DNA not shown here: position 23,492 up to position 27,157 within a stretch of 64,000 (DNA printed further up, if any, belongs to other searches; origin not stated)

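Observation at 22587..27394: Compact damage-inducible cassette ORF105 - dnaE2 - FUSC-like membrane protein without adjacent imuA/imuB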

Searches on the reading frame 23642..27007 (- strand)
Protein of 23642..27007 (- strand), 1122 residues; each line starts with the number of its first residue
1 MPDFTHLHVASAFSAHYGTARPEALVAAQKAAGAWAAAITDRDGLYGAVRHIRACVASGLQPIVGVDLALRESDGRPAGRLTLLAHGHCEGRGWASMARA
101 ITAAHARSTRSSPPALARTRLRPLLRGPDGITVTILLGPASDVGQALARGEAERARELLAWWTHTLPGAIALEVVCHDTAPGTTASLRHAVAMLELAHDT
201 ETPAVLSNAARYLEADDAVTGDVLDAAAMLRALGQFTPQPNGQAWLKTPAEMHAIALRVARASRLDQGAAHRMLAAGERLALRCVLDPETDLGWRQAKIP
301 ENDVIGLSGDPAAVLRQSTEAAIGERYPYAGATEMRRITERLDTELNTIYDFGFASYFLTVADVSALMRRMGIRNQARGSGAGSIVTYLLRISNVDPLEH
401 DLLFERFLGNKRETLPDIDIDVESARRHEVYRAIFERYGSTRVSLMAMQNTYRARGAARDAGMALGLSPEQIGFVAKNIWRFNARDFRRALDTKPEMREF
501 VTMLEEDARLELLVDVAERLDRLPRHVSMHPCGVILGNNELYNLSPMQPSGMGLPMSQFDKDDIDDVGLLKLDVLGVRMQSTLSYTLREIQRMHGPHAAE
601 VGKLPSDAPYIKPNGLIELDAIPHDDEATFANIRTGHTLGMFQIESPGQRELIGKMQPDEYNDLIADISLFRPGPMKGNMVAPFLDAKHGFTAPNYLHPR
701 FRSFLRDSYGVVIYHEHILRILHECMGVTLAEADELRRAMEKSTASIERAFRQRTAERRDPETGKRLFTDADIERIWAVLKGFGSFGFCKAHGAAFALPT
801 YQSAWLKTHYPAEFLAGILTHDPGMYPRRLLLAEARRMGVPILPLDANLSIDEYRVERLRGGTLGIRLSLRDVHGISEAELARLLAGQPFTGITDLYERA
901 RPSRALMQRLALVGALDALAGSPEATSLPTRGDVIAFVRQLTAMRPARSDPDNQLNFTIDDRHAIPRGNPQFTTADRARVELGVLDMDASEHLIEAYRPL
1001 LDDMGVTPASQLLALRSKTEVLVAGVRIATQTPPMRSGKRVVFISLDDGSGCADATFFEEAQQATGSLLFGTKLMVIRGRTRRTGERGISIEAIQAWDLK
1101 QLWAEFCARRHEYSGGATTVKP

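Call 7: search_protein_families(library=pfam, proteins=[window:23642-27007:-], max_evalue=0.01)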
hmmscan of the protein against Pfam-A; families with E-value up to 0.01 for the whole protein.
window:23642-27007:- (1122 aa): 5 families
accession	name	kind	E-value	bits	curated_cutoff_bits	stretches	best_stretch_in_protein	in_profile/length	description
PF07733.18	DNA_pol3_alpha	-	4.5e-73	246.5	23.9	1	314-576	2-260/260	Bacterial DNA polymerase III alpha NTPase domain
PF17657.6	DNA_pol3_finger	-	1.7e-41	141.8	22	1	617-755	20-158/166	Bacterial DNA polymerase III alpha subunit finger domain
PF02811.25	PHP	-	1.5e-15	58.3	26.4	1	6-174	1-161/164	PHP domain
PF14579.12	HHH_6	-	2.3e-10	41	25.6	1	839-921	1-85/90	Helix-hairpin-helix motif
PF01336.31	tRNA_anti-codon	-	3.5e-06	27.3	27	1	1023-1093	3-69/75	OB-fold nucleic acid binding domain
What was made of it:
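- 23639..27007 (-): dnaE2 of the DnaE2B group: 1122-aa C-family polymerase with PHP, palm/NTPase, finger, HhH and OB domains (the range includes the stop codon). Pfam domains (call 7).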

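Call 8: search_protein_families(library=ncbifam, proteins=[window:23642-27007:-], max_evalue=0.01)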
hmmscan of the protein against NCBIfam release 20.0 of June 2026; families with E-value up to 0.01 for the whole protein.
window:23642-27007:- (1122 aa): 13 families
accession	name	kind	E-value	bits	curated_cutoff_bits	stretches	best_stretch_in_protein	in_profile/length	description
NF004226.0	PRK05673.1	equivalog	1.8e-178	595.8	1002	1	2-1101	4-1064/1146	DNA polymerase III subunit alpha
NF004225.0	PRK05672.1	subfamily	6.9e-175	583.9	939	1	2-1095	4-1028/1047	error-prone DNA polymerase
TIGR00594.1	polc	superfamily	8.3e-154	514.1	434.35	1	4-1058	1-1022/1022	DNA polymerase III subunit alpha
NF005298.0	PRK06826.1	equivalog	1.1e-142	477.1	1260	1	2-1088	3-1061/1151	DNA polymerase III subunit alpha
NF005377.0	PRK06920.1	equivalog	5.4e-116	388.7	1806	1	4-1081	3-1006/1108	DNA polymerase III subunit alpha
NF005617.0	PRK07374.1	equivalog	3.2e-102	343.3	1653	1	4-1095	3-1078/1170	DNA polymerase III subunit alpha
NF005516.0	PRK07135.1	equivalog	8e-100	335.4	1084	1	334-881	249-767/974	DNA polymerase III DnaE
NF005582.0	PRK07279.1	equivalog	1.5e-93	314.5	1279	2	315-1107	242-974/1033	DNA polymerase III subunit alpha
NF004550.0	PRK05898.1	equivalog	4.5e-82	276.7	1182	1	338-878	254-762/971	DNA polymerase III subunit alpha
NF007079.0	PRK09532.1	equivalog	1.1e-78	265.4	1525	1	4-746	3-738/876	DNA polymerase III subunit alpha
NF001688.0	PRK00448.1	equivalog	2.9e-12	45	873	1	337-399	852-914/1445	PolC-type DNA polymerase III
NF005616.0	PRK07373.1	equivalog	2.2e-11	43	646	1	786-918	36-171/449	DNA polymerase III subunit alpha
TIGR01405.1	polC_Gram_pos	equivalog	6e-10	37.5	1043.45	0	787-820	1036-1069/1211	DNA polymerase III subunit alpha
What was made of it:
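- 23639..27007 (-): Scores fall below the NCBIfam cut-offs for both DnaE1 (596 vs 1002) and canonical DnaE2 (584 vs 939) (call 8).
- On Canonical error-prone DnaE2 (NCBIfam NF004225) within the ImuA-ImuB-DnaE2 mutasome: 583.9 bits against a cut-off of 939 (call 8).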

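Call 19: find_homologous_proteins(query=window:23642-27007:-, max_evalue=1e-30)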
Query window:23642-27007:- (1122 aa): 5754 proteins with E <= 1e-30 among 8000 candidates; the best 120 are listed.
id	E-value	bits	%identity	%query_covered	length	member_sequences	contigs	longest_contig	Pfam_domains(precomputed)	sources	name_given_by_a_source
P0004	0.0e+0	2445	96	100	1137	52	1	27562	PF02811.27,PF14579.13,PF01336.32,PF17657.7,PF07733.19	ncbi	-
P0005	0.0e+0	2145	84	99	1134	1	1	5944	PF02811.27,PF14579.13,PF17657.7,PF07733.19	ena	-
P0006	0.0e+0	1904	75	99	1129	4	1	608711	PF02811.27,PF14579.13,PF01336.32,PF17657.7,PF07733.19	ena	-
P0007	0.0e+0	1890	75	99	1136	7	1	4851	PF02811.27,PF14579.13,PF17657.7,PF07733.19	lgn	-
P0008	0.0e+0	1890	74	99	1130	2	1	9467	PF02811.27,PF14579.13,PF17657.7,PF07733.19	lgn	-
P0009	0.0e+0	1886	74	99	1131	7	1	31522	PF02811.27,PF14579.13,PF17657.7,PF07733.19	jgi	jgi:error-prone DNA polymerase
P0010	0.0e+0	1886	75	99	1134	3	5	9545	PF02811.27,PF14579.13,PF17657.7,PF07733.19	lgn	-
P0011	0.0e+0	1872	74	99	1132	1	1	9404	PF02811.27,PF14579.13,PF01336.32,PF17657.7,PF07733.19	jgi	jgi:error-prone DNA polymerase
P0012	0.0e+0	1862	74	99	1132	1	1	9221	PF02811.27,PF14579.13,PF17657.7,PF07733.19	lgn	-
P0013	0.0e+0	1856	73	100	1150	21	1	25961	PF02811.27,PF14579.13,PF01336.32,PF17657.7,PF07733.19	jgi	jgi:error-prone DNA polymerase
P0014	0.0e+0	1849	74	99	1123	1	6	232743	PF02811.27,PF14579.13,PF01336.32,PF17657.7,PF07733.19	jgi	jgi:error-prone DNA polymerase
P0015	0.0e+0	1845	73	99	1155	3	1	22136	PF02811.27,PF14579.13,PF01336.32,PF17657.7,PF07733.19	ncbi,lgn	-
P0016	0.0e+0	1838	74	99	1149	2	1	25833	PF02811.27,PF14579.13,PF01336.32,PF17657.7,PF07733.19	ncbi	-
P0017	0.0e+0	1836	73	99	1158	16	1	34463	PF02811.27,PF14579.13,PF01336.32,PF17657.7,PF07733.19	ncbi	ncbi:MAG: DNA polymerase III subunit alpha [Microbacteriaceae bacterium]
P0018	0.0e+0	1834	73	99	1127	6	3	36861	PF02811.27,PF14579.13,PF01336.32,PF17657.7,PF07733.19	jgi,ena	-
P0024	0.0e+0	1823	72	99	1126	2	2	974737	PF02811.27,PF14579.13,PF17657.7,PF07733.19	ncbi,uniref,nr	ncbi:DNA polymerase III subunit alpha [Alpinimonas psychrophila]|uniref:DNA-directed DNA polymerase 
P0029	0.0e+0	1785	71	99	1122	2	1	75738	PF02811.27,PF14579.13,PF01336.32,PF17657.7,PF07733.19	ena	-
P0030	0.0e+0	1768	70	99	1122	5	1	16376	PF02811.27,PF14579.13,PF01336.32,PF17657.7,PF07733.19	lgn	-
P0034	0.0e+0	1609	65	99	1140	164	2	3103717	PF02811.27,PF14579.13,PF01336.32,PF17657.7,PF07733.19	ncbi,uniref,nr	ncbi:DNA polymerase III subunit alpha [Clavibacter phaseoli]|uniref:DNA polymerase III subunit alpha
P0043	0.0e+0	1557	64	99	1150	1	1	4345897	PF02811.27,PF14579.13,PF17657.7,PF07733.19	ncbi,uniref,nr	ncbi:DNA polymerase III subunit alpha [Frondihabitans sp. PAMC 28766]|uniref:DNA polymerase III subu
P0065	0.0e+0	1534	63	99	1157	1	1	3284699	PF02811.27,PF14579.13,PF17657.7,PF07733.19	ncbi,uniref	ncbi:DNA polymerase III subunit alpha [Frigoribacterium sp. 2-23]|uniref:DNA polymerase III subunit 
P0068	0.0e+0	1532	63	98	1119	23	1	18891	PF02811.27,PF14579.13,PF01336.32,PF17657.7,PF07733.19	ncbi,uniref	ncbi:DNA polymerase III subunit alpha [Agrococcus casei]|uniref:DNA polymerase III subunit alpha n=1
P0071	0.0e+0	1528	62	99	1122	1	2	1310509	PF02811.27,PF14579.13,PF17657.7,PF07733.19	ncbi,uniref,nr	ncbi:DNA polymerase III subunit alpha [Garicola koreensis]|uniref:DNA-directed DNA polymerase n=1 Ta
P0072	0.0e+0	1522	61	99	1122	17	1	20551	PF02811.27,PF14579.13,PF17657.7,PF07733.19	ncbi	ncbi:MAG: DNA polymerase III subunit alpha [Nesterenkonia sp.]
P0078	0.0e+0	1515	62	98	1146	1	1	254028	PF02811.27,PF14579.13,PF01336.32,PF17657.7,PF07733.19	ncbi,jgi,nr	ncbi:MAG: DNA polymerase III subunit alpha [Propionibacteriaceae bacterium]|jgi:error-prone DNA poly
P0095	0.0e+0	1483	60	98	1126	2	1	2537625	PF02811.27,PF14579.13,PF17657.7,PF07733.19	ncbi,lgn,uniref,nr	ncbi:DNA polymerase III subunit alpha [Nesterenkonia populi]|uniref:DNA polymerase III subunit alpha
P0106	0.0e+0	1461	60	99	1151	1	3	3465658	PF02811.27,PF14579.13,PF01336.32,PF17657.7,PF07733.19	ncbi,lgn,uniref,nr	ncbi:DNA polymerase III subunit alpha [Gulosibacter molinativorax]|uniref:DNA polymerase III subunit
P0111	0.0e+0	1455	60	99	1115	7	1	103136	PF02811.27,PF14579.13,PF01336.32,PF17657.7,PF07733.19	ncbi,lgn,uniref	ncbi:DNA polymerase III subunit alpha [Glutamicibacter arilaitensis]|uniref:DNA polymerase III subun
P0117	0.0e+0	1448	60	99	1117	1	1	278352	PF02811.27,PF14579.13,PF01336.32,PF17657.7,PF07733.19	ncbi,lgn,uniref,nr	ncbi:DNA polymerase III subunit alpha [Kocuria sp.]|uniref:DNA polymerase III subunit alpha n=1 Tax=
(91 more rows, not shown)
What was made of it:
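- The best NCBIfam score is to the DnaE1 model, and NCBI names most homologs 'DNA polymerase III subunit alpha' (calls 8, 19).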

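Call 21: find_encoding_contigs(protein=P0024, flank=6000, max_places=1)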
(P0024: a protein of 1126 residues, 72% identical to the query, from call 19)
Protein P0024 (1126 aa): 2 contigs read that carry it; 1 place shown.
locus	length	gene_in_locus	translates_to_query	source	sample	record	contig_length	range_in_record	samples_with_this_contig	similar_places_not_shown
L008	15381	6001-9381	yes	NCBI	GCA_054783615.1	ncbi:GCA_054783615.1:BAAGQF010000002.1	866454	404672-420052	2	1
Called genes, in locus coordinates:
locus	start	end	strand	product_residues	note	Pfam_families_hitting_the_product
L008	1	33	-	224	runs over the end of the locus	PF00528:BPD_transp_1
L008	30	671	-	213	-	PF00528:BPD_transp_1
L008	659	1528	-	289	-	PF00005:ABC_tran, PF13304:AAA_21 (faint)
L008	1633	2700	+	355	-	PF09949:APP1_cat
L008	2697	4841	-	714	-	PF03176:MMPL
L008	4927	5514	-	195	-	PF00440:TetR_N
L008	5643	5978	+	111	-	PF20114:DUF6504 (weak)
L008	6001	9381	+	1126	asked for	PF02811:PHP, PF07733:DNA_pol3_alpha, PF17657:DNA_pol3_finger, PF14579:HHH_6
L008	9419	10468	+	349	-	PF04632:FUSC, PF06081:ArAE_1, PF13515:FUSC_2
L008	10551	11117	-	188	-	PF04264:YceI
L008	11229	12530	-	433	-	PF00933:Glyco_hydro_3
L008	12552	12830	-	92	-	PF02583:Trns_repr_metal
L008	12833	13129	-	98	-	PF00581:Rhodanese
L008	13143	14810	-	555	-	PF07992:Pyr_redox_2, PF13738:Pyr_redox_3 (weak), PF00070:Pyr_redox, PF02852:Pyr_redox_dim, PF00581:Rhodanese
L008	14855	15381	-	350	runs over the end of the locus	PF00296:Bac_luciferase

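Call 22: find_encoding_contigs(protein=P0034, flank=6000, max_places=1)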
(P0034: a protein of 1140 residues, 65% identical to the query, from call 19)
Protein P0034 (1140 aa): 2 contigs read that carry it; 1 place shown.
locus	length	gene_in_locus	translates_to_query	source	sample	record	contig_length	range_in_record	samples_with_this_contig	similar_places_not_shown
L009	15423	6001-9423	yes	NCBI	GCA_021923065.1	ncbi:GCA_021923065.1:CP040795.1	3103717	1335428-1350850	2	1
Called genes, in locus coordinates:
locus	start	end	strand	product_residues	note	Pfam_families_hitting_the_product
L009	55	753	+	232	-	PF04973:NMN_transporter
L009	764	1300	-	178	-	PF00583:Acetyltransf_1, PF13673:Acetyltransf_10, PF13508:Acetyltransf_7, PF14542:Acetyltransf_CG (weak)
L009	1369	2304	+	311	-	PF00126:HTH_1, PF03466:LysR_substrate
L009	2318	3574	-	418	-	PF03816:LytR_cpsA_psr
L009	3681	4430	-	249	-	PF01738:DLH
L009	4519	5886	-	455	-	PF00479:G6PD_N, PF02781:G6PD_C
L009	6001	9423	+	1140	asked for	PF02811:PHP, PF01336:tRNA_anti-codon (faint), PF07733:DNA_pol3_alpha, PF17657:DNA_pol3_finger, PF14579:HHH_6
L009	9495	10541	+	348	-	PF04632:FUSC (faint), PF06081:ArAE_1, PF13515:FUSC_2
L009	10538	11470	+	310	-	PF00561:Abhydrolase_1, PF12146:Hydrolase_4, PF12697:Abhydrolase_6, PF00756:Esterase (weak)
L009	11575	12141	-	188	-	PF04264:YceI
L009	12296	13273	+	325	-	PF08240:ADH_N, PF00107:ADH_zinc_N, PF13602:ADH_zinc_N_2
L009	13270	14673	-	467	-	PF07690:MFS_1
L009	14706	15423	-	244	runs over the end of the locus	-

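Call 23: find_encoding_contigs(protein=P0095, flank=6000, max_places=1)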
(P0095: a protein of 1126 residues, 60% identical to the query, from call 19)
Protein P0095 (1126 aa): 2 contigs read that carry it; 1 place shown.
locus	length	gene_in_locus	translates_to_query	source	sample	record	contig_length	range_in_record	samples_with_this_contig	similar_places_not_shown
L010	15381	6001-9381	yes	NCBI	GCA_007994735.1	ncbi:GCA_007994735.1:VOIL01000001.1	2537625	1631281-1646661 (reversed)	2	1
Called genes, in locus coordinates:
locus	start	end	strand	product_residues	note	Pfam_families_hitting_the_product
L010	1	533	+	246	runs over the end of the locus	PF00440:TetR_N (weak), PF02909:TetR_C_1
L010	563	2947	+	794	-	PF02463:SMC_N (faint), PF13555:AAA_29 (faint), PF20703:nSTAND1 (faint), PF13191:AAA_16 (faint), PF13304:AAA_21 (faint), PF00005:ABC_tran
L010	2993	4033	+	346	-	PF01266:DAO (weak), PF01946:Thi4 (weak), PF03486:HI0933_like (faint), PF07992:Pyr_redox_2, PF13450:NAD_binding_8 (weak), PF13738:Pyr_redox_3, PF13434:Lys_Orn_oxgnase (weak), PF00743:FMO-like, +1 more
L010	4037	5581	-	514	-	PF01966:HD (weak)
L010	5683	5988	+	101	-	-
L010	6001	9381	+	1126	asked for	PF02811:PHP, PF07733:DNA_pol3_alpha, PF17657:DNA_pol3_finger, PF14579:HHH_6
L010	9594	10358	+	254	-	PF06737:Transglycosylas, PF01476:LysM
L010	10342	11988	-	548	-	PF03772:Competence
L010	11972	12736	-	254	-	PF10531:SLBB, PF22461:SLBB_2 (weak), PF12836:HHH_3, PF00633:HHH (faint), PF03934:T2SSK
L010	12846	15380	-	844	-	PF00133:tRNA-synt_1, PF09334:tRNA-synt_1g, PF13603:tRNA-synt_1_2, PF00133:tRNA-synt_1, PF08264:Anticodon_1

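Call 24: find_encoding_contigs(protein=P0078, flank=6000, max_places=1)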
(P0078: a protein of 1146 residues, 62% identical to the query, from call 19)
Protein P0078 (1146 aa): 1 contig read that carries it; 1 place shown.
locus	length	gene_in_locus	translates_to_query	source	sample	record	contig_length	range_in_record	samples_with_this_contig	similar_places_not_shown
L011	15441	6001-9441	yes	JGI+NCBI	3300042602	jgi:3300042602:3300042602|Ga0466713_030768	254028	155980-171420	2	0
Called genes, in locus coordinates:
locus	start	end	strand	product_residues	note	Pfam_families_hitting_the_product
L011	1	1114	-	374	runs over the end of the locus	PF06925:MGDG_synth, PF04101:Glyco_tran_28_C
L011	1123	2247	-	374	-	PF11258:DUF3048, PF17479:DUF3048_C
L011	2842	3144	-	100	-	PF07876:Dabb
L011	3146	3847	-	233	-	PF02585:PIG-L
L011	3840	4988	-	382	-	PF13439:Glyco_transf_4, PF13579:Glyco_trans_4_4, PF20706:GT4-conflict, PF13524:Glyco_trans_1_2 (faint), PF00534:Glycos_transf_1, PF13692:Glyco_trans_1_4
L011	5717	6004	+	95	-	PF20114:DUF6504 (weak)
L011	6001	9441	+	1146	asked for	PF02811:PHP, PF07733:DNA_pol3_alpha, PF17657:DNA_pol3_finger, PF14579:HHH_6, PF01336:tRNA_anti-codon (weak)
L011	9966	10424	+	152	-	-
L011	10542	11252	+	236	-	-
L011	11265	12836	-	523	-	PF00496:SBP_bac_5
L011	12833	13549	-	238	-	PF00364:Biotin_lipoyl (weak)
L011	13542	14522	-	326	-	-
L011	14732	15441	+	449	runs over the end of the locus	PF13367:PrsW-protease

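Call 26: find_encoding_contigs(protein=P0106, flank=6000, max_places=1)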
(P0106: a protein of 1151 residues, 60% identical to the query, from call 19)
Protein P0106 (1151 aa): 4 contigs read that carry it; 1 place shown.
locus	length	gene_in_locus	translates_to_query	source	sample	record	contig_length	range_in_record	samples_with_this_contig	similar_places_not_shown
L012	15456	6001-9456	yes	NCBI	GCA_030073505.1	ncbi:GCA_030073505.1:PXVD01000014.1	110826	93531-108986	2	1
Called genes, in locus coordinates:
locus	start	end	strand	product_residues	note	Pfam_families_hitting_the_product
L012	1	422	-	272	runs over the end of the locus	-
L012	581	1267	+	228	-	-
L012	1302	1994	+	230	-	PF02586:SRAP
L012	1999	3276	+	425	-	PF09949:APP1_cat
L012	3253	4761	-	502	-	PF00512:HisKA, PF02518:HATPase_c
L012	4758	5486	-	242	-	PF00072:Response_reg, PF00486:Trans_reg_C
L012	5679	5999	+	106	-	PF20114:DUF6504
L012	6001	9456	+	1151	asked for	PF02811:PHP, PF07733:DNA_pol3_alpha, PF17657:DNA_pol3_finger, PF14579:HHH_6, PF01336:tRNA_anti-codon (weak)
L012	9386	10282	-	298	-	-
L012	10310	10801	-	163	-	PF00484:Pro_CA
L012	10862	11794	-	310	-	PF03547:Mem_trans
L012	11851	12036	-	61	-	PF12833:HTH_18, PF00165:HTH_AraC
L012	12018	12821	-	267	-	PF14525:AraC_binding_2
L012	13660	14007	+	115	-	PF11774:Lsr2, PF23359:Lsr2_DNA-bd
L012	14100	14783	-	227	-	PF03458:Gly_transporter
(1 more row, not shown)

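Call 27: find_encoding_contigs(protein=P0111, flank=6000, max_places=1)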
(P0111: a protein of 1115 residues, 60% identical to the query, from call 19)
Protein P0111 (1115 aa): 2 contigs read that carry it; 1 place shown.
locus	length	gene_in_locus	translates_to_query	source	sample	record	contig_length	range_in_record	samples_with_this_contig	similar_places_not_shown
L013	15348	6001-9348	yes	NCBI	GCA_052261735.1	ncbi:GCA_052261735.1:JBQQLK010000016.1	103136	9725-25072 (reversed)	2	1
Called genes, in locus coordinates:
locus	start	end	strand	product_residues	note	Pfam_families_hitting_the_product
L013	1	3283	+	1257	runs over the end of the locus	-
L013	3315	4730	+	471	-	-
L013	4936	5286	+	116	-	PF01022:HTH_5 (weak)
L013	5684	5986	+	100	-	-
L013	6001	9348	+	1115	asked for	PF02811:PHP, PF07733:DNA_pol3_alpha, PF17657:DNA_pol3_finger, PF14579:HHH_6, PF01336:tRNA_anti-codon (weak)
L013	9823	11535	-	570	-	PF20446:ABC_N, PF09818:ABC_ATPase, PF21117:MRB1590_C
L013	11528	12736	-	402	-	PF07690:MFS_1, PF00083:Sugar_tr, PF06779:MFS_4 (faint), PF12832:MFS_1_like, PF07690:MFS_1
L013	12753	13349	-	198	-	PF00440:TetR_N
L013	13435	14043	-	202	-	PF00440:TetR_N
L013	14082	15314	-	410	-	PF04775:Bile_Hydr_Trans, PF08840:BAAT_C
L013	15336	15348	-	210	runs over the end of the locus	-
